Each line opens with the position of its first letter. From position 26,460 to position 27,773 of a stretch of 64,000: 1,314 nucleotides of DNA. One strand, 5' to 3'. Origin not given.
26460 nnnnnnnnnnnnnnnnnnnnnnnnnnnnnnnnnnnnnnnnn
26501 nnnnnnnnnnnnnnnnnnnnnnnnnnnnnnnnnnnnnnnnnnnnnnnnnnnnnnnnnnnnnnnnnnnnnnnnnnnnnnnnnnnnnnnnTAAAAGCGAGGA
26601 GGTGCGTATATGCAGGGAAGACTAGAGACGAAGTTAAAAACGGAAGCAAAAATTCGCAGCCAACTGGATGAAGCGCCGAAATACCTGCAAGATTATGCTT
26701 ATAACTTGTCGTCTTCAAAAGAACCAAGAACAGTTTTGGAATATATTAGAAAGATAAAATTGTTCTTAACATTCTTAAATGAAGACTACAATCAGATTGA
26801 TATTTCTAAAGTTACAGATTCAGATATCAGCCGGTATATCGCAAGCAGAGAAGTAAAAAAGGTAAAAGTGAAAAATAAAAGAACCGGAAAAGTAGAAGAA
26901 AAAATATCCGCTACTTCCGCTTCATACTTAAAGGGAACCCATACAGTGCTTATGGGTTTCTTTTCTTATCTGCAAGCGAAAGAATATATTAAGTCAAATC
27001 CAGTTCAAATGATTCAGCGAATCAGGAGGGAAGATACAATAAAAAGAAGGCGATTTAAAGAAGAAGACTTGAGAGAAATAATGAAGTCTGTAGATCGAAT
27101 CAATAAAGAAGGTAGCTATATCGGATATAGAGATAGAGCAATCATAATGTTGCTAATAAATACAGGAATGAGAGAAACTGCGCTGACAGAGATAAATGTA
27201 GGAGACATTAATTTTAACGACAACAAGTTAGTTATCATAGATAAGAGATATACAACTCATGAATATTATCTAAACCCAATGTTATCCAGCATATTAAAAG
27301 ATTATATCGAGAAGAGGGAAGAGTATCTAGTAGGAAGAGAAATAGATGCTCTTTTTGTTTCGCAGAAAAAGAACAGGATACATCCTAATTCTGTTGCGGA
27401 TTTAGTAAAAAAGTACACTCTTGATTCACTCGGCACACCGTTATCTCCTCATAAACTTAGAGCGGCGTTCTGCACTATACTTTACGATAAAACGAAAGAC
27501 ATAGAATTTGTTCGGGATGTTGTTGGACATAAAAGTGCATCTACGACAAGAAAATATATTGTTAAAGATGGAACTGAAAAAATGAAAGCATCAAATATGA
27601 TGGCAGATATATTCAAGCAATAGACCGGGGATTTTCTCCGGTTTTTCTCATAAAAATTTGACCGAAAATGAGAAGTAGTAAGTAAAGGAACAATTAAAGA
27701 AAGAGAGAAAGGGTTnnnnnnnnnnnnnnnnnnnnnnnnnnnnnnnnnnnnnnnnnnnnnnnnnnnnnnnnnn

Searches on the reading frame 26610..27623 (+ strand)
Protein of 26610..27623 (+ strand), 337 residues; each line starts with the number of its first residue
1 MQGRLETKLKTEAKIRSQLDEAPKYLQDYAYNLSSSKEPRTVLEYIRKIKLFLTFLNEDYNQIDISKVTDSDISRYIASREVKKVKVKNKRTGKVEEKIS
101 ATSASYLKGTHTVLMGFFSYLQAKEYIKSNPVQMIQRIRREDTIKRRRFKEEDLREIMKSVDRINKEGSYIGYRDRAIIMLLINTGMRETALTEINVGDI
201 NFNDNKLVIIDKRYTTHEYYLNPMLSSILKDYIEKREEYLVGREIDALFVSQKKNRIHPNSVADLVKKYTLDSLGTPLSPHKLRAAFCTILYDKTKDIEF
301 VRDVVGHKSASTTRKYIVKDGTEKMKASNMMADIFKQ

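Call 12: search_protein_families(library=pfam, proteins=[window:26610-27623:+], max_evalue=0.01)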
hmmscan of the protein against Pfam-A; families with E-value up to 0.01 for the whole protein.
window:26610-27623:+ (337 aa): 2 families
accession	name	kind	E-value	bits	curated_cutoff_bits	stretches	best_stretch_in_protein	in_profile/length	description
PF00589.27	Phage_integrase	-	6.3e-29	101.4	27.1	1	148-319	2-168/172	Phage integrase family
PF02899.23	Phage_int_SAM_1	-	3.8e-05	24.3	22.3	1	27-85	2-60/83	Phage integrase, N-terminal SAM-like domain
